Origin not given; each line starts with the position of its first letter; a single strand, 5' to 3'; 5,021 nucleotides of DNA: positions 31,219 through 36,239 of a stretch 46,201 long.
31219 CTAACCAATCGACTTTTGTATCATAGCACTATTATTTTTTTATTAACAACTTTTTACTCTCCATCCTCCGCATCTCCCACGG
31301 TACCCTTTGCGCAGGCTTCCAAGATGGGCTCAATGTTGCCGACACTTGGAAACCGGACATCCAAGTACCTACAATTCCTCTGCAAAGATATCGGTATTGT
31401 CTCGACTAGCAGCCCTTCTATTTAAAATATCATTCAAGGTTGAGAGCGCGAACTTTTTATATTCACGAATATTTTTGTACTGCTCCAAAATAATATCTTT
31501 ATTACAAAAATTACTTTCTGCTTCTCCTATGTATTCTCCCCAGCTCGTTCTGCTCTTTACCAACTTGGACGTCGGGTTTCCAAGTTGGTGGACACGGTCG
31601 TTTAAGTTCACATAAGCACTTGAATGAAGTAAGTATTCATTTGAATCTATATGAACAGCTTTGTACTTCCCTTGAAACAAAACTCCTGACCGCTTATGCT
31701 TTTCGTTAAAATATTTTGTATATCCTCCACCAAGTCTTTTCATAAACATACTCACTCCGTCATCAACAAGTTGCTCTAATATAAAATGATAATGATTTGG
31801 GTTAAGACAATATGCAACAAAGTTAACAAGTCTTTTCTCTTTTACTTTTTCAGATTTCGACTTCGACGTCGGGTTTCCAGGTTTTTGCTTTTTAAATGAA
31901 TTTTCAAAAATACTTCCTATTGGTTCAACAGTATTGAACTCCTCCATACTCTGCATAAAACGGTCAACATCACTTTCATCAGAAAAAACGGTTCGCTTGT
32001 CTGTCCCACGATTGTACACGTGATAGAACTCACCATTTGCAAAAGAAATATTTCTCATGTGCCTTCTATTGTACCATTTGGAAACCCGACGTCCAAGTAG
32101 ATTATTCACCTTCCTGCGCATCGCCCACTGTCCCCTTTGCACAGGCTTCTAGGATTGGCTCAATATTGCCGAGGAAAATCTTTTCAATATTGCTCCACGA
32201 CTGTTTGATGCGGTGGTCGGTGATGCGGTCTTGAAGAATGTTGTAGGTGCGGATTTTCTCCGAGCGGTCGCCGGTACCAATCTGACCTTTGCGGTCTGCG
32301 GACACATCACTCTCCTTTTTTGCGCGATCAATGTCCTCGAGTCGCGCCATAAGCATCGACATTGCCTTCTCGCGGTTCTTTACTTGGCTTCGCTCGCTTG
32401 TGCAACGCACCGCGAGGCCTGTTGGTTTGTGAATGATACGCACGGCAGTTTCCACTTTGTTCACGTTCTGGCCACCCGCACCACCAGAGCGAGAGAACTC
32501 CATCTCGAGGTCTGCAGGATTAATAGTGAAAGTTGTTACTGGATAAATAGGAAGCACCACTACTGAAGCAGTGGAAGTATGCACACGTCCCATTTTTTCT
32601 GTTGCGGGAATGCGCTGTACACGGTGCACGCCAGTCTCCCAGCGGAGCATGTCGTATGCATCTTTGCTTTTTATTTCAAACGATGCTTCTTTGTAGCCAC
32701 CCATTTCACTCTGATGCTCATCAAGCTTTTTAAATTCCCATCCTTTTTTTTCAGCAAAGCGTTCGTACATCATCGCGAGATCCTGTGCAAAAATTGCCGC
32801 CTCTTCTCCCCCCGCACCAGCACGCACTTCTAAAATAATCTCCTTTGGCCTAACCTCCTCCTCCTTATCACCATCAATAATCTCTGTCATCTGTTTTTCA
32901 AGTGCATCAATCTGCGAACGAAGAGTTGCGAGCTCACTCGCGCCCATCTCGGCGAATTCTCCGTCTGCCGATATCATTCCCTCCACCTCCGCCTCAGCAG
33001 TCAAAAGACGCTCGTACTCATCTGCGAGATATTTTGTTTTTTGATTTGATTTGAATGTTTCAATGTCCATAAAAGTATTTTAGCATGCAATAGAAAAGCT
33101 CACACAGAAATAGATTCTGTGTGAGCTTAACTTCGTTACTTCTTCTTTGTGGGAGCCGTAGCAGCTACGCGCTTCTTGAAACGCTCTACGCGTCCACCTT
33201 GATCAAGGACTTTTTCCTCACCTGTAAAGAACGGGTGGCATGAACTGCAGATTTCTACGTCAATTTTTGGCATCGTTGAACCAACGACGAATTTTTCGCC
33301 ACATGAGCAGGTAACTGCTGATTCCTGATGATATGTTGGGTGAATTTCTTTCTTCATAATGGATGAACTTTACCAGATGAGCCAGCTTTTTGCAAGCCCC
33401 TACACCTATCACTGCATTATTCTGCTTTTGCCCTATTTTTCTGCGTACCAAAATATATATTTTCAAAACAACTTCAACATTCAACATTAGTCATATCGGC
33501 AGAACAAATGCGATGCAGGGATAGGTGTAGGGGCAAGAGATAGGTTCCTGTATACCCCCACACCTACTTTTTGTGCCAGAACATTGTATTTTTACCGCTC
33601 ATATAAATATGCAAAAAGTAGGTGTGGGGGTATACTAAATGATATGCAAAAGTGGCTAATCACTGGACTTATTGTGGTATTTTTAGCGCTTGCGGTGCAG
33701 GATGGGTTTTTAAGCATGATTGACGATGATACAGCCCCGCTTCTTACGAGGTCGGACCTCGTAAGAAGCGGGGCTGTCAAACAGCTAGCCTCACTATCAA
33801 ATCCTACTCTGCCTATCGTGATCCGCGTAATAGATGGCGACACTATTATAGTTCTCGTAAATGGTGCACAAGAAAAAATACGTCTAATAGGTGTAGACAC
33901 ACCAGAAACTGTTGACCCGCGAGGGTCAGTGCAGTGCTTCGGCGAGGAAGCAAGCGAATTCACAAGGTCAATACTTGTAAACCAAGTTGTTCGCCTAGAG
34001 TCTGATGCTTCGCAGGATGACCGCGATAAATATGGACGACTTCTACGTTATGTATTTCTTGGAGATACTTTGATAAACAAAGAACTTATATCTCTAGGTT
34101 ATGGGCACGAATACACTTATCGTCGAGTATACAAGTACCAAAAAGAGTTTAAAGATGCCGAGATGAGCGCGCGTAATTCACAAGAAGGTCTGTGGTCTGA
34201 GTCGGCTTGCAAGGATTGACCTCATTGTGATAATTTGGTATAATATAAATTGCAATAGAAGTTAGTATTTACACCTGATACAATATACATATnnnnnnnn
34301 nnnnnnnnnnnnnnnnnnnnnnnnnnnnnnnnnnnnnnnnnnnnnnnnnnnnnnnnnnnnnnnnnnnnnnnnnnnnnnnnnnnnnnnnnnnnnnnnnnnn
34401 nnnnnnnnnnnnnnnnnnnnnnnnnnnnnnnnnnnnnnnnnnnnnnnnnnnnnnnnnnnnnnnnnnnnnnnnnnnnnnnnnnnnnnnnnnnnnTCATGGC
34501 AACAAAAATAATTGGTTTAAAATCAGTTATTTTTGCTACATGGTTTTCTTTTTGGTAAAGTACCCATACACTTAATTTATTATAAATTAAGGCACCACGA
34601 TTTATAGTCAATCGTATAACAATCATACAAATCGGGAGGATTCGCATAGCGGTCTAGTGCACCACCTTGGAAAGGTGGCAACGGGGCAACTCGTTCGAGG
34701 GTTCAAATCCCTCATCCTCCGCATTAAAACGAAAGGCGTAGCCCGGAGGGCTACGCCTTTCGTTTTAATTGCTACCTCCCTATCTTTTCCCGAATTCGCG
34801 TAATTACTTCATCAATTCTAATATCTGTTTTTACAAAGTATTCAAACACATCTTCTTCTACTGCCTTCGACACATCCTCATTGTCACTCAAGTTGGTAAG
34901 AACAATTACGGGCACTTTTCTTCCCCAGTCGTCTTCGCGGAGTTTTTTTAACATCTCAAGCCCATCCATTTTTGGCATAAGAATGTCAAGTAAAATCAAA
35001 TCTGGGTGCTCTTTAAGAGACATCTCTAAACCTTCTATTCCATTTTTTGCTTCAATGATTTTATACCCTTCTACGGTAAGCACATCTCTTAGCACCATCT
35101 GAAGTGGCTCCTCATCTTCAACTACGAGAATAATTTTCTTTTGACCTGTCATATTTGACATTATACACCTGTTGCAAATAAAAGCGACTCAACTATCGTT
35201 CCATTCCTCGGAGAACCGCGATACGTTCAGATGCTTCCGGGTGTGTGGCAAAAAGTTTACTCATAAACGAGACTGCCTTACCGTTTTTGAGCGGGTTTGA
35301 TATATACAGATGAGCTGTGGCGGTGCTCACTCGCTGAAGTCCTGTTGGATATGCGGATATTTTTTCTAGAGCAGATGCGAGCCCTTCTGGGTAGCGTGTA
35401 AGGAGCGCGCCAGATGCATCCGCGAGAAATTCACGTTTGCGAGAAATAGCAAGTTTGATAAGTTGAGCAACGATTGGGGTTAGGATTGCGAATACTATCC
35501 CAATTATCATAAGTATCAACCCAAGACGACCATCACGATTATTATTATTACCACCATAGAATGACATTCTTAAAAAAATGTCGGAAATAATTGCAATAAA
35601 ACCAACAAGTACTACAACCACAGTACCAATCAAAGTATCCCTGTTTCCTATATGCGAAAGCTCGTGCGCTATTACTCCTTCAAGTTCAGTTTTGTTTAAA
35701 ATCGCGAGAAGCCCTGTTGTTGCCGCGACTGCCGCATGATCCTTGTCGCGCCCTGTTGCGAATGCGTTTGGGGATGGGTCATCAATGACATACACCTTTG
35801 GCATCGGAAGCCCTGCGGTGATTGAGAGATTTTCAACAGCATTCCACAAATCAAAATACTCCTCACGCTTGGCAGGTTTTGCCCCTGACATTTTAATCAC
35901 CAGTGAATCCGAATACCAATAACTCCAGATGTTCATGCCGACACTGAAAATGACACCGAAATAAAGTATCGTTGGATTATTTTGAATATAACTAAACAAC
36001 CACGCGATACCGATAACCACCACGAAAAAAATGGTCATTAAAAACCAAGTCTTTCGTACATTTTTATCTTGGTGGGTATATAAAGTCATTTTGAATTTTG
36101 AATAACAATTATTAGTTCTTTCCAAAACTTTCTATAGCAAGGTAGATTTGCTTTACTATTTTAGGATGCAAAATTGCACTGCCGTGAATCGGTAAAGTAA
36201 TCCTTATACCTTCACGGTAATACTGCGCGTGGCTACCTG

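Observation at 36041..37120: Three copies of the htpX 5' end delimit two inserted cassettes (hicBA and a membrane protein)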

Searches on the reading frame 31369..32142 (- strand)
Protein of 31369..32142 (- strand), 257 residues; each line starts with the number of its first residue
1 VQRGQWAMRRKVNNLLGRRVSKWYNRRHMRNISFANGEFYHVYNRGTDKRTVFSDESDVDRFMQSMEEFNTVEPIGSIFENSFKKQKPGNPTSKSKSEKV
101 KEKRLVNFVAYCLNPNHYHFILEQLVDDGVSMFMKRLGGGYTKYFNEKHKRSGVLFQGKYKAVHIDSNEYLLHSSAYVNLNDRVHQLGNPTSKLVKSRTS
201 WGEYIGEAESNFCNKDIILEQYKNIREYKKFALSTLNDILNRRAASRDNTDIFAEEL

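Call 17: search_protein_families(library=pfam, proteins=[window:31369-32142:-], max_evalue=0.001)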
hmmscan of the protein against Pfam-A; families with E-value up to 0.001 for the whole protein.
window:31369-32142:- (257 aa): 1 family
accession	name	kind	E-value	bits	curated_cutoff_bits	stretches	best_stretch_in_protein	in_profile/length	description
PF01797.21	Y1_Tnp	-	2e-07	31.6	23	1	94-179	29-119/121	Transposase IS200 like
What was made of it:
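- Checked: The window does contain a recombinase-type gene, a Y1_Tnp/IS200-like ORF at 31369-32058 (call 17), although not in or next to the htpX cassettes.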

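Call 29: search_protein_families(library=pfam, proteins=[window:31372-32058:-], max_evalue=0.01)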
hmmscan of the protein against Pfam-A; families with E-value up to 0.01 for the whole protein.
seq(229 aa): 1 family
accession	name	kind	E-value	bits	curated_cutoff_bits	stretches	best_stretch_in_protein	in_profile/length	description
PF01797.21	Y1_Tnp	-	1.3e-07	32.2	23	1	66-151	29-119/121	Transposase IS200 like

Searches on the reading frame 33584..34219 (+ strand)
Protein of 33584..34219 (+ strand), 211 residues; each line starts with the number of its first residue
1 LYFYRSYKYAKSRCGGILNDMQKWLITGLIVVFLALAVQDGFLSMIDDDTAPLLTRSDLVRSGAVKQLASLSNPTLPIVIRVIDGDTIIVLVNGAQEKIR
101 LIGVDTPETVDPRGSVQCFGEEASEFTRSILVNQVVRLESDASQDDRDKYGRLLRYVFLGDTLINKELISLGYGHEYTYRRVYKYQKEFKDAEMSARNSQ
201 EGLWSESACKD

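Call 6: search_protein_families(library=pfam, proteins=[window:33584-34219:+], max_evalue=0.01)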
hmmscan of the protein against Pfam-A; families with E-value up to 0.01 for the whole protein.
window:33584-34219:+ (211 aa): 1 family
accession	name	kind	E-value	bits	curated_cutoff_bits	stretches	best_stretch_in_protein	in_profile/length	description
PF00565.23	SNase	-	6.6e-24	84.9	21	1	98-206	1-107/107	Staphylococcal nuclease homologue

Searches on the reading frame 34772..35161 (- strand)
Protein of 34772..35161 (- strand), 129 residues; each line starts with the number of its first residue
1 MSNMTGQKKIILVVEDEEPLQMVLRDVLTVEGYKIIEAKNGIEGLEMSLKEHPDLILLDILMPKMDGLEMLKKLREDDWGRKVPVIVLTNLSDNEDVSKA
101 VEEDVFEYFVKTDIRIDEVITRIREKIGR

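Call 6: search_protein_families(library=pfam, proteins=[window:34772-35161:-], max_evalue=0.01)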
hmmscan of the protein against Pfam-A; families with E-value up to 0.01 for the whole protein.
window:34772-35161:- (129 aa): 1 family
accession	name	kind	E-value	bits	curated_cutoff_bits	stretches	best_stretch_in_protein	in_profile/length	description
PF00072.30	Response_reg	-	1.1e-24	87.1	30.2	1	11-123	1-110/111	Response regulator receiver domain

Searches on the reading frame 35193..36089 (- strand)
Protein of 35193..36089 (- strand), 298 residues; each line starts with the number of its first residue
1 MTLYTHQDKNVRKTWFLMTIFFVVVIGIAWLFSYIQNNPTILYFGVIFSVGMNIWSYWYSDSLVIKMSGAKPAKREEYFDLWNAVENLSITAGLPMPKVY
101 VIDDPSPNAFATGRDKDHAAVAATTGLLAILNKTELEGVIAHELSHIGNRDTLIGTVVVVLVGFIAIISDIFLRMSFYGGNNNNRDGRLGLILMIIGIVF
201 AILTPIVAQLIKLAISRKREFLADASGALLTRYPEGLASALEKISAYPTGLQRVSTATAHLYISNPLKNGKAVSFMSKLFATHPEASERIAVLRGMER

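Call 6: search_protein_families(library=pfam, proteins=[window:35193-36089:-], max_evalue=0.01)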
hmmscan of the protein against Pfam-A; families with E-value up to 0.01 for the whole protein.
window:35193-36089:- (298 aa): 3 families
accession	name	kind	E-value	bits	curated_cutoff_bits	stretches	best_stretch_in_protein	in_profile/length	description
PF01435.24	Peptidase_M48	-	2.6e-31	109.3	20.3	1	83-296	9-185/186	Peptidase family M48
PF07690.21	MFS_1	-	2.6e-05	23.7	33.4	0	11-93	266-346/347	Major Facilitator Superfamily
PF05569.17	Peptidase_M56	-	0.0037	16.9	31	1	127-161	184-218/296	BlaR1 peptidase M56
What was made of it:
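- Checked: Copy A starts at ATG 36089 and continues as the full M48/HtpX gene 35193-36089 (Pfam PF01435, call 6).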

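Call 8: find_related_loci(query=window:35193-36089:-, collection=genome_contigs, flank=6000)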
Query window:35193-36089:- (298 aa) in genome_contigs; peptide patterns used: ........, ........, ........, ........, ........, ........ (x = any residue, [..] = any of these).
600 stretches matched a pattern (row limit reached: there are more); 570 encode a relative of the query (tblastn E <= 1e-3); the best 80 are kept; 80 distinct loci.
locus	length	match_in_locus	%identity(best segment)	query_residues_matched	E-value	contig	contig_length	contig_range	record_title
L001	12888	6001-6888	79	2-298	6e-154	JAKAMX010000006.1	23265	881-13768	MAG: bacterium isolate WY5.bin43 NODE_3365_length_23265_cov_1.420607, whole genome shotgun sequence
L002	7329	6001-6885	79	2-296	5e-153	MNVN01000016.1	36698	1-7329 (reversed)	MAG: Candidatus Nomurabacteria bacterium CG1_02_43_90 cg1_0.2_scaffold_678_c, whole genome shotgun sequence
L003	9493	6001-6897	69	1-297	2e-136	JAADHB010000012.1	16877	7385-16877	MAG: bacterium isolate M_MetaBat.155 contig-127_13405, whole genome shotgun sequence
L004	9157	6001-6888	71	1-296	4e-135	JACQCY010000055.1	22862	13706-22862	MAG: Candidatus Yonathbacteria bacterium isolate NC_groundwater_980_Pr1_S-0.2um_43_16 Montesol18-Sp2_coassembly_scaffold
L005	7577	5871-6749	66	2-295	1e-130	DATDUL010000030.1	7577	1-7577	MAG TPA_asm: Candidatus Paceibacterota bacterium isolate SMAG_U8057 k141_266946, whole genome shotgun sequence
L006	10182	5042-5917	67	2-293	9e-130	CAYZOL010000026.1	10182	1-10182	MAG TPA_asm: uncultured Candidatus Saccharibacteria bacterium isolate SRP342105_co1_326 genome assembly, contig: NODE_91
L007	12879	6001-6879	66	2-294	2e-129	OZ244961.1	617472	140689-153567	MAG: Candidatus Paceibacterota bacterium isolate 63aa3da3-3836-4a92-b552-87f0a2bd5cc7 genome assembly, chromosome: 1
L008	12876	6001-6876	66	2-294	3e-127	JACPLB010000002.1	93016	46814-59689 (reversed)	MAG: Candidatus Kaiserbacteria bacterium isolate NC_groundwater_510_Ag_S-0.1um_48_15 S35_SO-1_scaffold_155951, whole gen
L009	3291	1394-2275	66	2-295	2e-131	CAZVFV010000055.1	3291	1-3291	MAG TPA_asm: uncultured Candidatus Saccharibacteria bacterium isolate SRP128246_co1_407 genome assembly, contig: NODE_85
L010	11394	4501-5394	65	2-295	2e-127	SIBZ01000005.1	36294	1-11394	MAG: Candidatus Taylorbacteria bacterium isolate Baikal-deep-G190 BACOMB-C4984, whole genome shotgun sequence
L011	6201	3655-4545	61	1-295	6e-127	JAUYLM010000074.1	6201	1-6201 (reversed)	MAG: bacterium isolate C24_metabat.bin.35 C24_k141_1118267, whole genome shotgun sequence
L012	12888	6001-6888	66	2-294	2e-126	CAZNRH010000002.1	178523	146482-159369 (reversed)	MAG TPA_asm: uncultured Candidatus Saccharibacteria bacterium isolate SRP128015_co3_412 genome assembly, contig: NODE_15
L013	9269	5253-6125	67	2-295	7e-126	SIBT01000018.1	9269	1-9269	MAG: Candidatus Nomurabacteria bacterium isolate Baikal-deep-G186 BACOMB-C35756, whole genome shotgun sequence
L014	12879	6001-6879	68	2-295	4e-125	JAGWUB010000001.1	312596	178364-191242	MAG: Patescibacteria group bacterium isolate REEB387 contig-150_4, whole genome shotgun sequence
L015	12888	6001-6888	67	1-297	6e-125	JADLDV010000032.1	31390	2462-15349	MAG: Candidatus Nomurabacteria bacterium isolate SJ288 c_000001495609, whole genome shotgun sequence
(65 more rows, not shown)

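Call 12: find_encoding_contigs(protein=window:35193-36089:-, flank=8000, max_places=10)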
Protein window:35193-36089:- (298 aa): no gene with exactly this product is on record in the collection.

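Call 21: find_related_loci(query=window:35193-36089:-, collection=metagenome_contigs, flank=8000)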
Query window:35193-36089:- (298 aa) in metagenome_contigs; peptide patterns used: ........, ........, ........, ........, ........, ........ (x = any residue, [..] = any of these).
600 stretches matched a pattern (row limit reached: there are more); 553 encode a relative of the query (tblastn E <= 1e-3); the best 80 are kept; 80 distinct loci.
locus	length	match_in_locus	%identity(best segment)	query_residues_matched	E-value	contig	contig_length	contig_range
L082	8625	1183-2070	85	2-297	7e-164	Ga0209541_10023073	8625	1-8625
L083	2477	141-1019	78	2-296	2e-154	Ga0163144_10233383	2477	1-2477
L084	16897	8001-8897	74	2-297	6e-137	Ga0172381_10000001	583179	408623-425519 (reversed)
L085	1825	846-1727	67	1-295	5e-145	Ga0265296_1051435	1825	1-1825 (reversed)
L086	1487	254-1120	70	3-293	3e-144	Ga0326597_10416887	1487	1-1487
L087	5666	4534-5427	65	2-297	3e-131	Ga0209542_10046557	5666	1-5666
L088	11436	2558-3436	66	2-295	8e-131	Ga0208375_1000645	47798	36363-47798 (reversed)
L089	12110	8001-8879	67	2-296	3e-130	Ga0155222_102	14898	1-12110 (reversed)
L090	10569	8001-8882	66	2-294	3e-128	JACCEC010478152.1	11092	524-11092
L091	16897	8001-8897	63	1-297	2e-127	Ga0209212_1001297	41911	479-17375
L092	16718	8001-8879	65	2-295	3e-127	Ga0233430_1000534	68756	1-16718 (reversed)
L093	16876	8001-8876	65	2-295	9e-127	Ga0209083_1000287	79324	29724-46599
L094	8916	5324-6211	63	1-296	4e-126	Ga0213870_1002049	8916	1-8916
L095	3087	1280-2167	63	1-296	7e-130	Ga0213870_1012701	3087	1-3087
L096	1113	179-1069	66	2-297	3e-136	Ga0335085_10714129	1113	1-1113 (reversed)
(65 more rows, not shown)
